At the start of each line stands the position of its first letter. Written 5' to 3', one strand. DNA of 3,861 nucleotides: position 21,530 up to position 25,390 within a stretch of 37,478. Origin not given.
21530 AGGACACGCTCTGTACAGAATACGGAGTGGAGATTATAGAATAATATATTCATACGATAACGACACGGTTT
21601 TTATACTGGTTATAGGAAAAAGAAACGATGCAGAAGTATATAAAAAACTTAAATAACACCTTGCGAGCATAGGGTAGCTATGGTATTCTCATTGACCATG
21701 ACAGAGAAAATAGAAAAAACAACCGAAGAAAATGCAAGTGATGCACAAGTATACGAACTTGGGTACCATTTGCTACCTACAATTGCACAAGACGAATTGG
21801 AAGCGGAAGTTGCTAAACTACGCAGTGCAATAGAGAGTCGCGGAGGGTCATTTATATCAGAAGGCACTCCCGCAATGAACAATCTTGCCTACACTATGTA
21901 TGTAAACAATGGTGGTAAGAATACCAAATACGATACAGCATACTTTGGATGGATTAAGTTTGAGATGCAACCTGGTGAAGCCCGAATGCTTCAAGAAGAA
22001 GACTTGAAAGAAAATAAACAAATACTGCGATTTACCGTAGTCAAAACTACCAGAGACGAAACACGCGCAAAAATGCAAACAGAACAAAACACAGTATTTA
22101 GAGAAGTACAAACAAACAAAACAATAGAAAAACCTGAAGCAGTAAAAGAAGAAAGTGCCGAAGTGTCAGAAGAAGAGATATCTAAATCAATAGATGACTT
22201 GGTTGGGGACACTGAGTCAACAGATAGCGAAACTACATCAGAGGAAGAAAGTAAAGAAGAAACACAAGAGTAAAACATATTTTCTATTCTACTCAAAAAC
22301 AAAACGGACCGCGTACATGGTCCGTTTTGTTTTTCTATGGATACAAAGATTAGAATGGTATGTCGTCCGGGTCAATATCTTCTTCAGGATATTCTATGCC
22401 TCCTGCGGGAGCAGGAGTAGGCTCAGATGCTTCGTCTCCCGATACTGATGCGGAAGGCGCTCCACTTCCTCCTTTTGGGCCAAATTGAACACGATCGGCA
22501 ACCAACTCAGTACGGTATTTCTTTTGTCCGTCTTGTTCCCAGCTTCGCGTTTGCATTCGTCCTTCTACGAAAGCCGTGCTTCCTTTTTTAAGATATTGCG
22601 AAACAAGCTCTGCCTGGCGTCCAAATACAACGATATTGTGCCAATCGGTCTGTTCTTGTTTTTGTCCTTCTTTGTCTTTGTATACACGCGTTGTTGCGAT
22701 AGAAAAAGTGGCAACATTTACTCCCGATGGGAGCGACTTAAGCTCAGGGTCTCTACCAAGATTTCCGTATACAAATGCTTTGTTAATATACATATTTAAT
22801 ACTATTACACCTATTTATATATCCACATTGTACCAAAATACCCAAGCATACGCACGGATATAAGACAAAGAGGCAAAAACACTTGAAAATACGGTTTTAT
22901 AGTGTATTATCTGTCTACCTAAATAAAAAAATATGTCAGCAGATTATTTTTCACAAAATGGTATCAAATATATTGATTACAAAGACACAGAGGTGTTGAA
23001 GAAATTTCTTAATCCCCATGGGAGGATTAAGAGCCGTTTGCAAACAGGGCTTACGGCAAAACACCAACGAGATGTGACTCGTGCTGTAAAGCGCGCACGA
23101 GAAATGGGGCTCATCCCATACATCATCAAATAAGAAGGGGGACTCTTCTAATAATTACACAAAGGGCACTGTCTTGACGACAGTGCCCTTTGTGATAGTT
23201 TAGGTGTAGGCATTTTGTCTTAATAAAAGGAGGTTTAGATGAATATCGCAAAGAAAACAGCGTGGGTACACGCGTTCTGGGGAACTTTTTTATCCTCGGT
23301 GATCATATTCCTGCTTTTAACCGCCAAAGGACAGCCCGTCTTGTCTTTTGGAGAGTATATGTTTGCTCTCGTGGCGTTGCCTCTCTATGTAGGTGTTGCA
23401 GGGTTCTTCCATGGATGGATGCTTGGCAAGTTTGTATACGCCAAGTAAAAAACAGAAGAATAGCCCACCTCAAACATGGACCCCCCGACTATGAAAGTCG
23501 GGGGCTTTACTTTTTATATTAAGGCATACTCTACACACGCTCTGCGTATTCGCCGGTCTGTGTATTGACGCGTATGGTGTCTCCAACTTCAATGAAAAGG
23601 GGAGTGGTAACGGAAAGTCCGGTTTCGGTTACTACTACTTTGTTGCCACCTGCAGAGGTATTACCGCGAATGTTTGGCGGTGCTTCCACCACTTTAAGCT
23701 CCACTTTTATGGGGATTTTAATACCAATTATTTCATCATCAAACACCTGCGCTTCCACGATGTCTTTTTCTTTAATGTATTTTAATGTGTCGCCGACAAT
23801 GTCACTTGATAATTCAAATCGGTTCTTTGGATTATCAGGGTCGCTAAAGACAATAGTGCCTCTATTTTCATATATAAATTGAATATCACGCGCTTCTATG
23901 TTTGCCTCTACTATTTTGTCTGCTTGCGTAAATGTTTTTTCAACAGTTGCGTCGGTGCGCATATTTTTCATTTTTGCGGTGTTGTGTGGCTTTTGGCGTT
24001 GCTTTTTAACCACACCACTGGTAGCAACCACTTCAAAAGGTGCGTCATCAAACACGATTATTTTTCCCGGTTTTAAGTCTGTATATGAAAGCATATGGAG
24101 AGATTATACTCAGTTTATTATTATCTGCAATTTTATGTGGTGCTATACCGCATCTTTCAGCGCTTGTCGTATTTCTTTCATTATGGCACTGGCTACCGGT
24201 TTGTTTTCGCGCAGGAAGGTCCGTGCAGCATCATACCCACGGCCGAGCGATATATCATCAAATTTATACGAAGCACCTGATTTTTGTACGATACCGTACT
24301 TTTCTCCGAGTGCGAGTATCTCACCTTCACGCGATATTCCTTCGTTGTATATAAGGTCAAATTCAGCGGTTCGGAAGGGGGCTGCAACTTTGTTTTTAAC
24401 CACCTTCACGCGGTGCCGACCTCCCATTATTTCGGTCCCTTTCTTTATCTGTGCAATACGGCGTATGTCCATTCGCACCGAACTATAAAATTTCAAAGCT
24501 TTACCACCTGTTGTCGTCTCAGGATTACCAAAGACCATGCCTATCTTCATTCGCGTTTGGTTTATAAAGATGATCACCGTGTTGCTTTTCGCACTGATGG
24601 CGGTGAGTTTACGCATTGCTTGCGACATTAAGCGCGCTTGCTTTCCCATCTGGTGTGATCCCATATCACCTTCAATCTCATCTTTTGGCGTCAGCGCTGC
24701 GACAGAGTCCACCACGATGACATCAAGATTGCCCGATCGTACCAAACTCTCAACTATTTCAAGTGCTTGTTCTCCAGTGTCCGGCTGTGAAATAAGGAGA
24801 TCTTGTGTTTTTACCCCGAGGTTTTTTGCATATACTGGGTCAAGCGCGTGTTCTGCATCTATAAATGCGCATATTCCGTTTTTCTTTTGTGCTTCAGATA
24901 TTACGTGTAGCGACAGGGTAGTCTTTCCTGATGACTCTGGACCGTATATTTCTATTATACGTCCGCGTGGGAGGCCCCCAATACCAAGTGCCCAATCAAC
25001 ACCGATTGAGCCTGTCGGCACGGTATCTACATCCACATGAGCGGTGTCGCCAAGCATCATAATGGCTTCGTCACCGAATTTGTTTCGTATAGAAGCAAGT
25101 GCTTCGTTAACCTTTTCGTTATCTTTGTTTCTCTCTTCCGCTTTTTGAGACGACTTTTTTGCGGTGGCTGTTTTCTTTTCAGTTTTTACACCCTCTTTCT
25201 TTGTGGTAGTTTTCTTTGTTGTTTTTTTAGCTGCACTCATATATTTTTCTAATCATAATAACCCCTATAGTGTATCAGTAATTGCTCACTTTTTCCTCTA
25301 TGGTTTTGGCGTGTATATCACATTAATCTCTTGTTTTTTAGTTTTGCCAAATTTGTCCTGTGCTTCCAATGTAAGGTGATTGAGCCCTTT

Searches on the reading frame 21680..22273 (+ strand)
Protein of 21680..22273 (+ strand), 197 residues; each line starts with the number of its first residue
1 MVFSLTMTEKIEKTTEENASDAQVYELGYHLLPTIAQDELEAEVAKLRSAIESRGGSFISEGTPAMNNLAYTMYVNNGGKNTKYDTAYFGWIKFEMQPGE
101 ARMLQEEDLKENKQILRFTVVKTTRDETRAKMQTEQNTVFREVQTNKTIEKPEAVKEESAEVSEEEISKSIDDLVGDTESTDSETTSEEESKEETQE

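Call 13: search_protein_families(library=pfam, proteins=[window:21680-22273:+], max_evalue=0.0001)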
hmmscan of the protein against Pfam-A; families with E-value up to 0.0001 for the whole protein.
window:21680-22273:+ (197 aa): 1 family
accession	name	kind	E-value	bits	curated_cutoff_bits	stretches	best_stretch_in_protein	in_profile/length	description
PF01250.22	Ribosomal_S6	-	2.4e-07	31.3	27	1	25-122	2-90/90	Ribosomal protein S6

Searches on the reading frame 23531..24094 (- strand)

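Call 13: search_protein_families(library=pfam, proteins=[window:23531-24094:-], max_evalue=0.0001)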
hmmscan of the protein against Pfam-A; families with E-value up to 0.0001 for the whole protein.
window:23531-24094:- (187 aa): 3 families
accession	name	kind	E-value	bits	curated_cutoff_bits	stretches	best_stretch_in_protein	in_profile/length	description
PF09285.17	Elong-fact-P_C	-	2.3e-20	72.5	25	1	131-186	1-56/56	Elongation factor P, C-terminal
PF08207.18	EFP_N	-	4.7e-10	39.8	23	1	5-61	3-58/58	Elongation factor P (EF-P) KOW-like domain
PF01132.26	EFP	-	1.4e-06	28.6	27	1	69-123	1-54/54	Elongation factor P (EF-P) OB domain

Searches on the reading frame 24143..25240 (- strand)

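Call 12: search_protein_families(library=pfam, proteins=[window:24143-25240:-], max_evalue=0.0001)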
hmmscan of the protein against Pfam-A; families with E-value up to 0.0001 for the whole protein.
window:24143-25240:- (365 aa): 6 families
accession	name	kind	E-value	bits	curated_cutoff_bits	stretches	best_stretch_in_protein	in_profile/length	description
PF00154.27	RecA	-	6.5e-134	445.8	27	1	44-303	3-262/262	recA bacterial DNA recombination protein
PF21096.2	RecA_C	-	6.3e-14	52.3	27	1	306-362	1-57/57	RecA C-terminal domain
PF08423.17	Rad51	-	1.7e-09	37.7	22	1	73-262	7-212/244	Rad51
PF06745.19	ATPase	-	4.4e-06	26.7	26.6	1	74-136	1-63/231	KaiC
PF01637.24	ATPase_2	-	4.5e-05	23.8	33.2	1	94-151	21-69/225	ATPase domain predominantly from Archaea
PF13481.12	AAA_25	-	7.9e-05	22.8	27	0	81-114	22-54/195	AAA domain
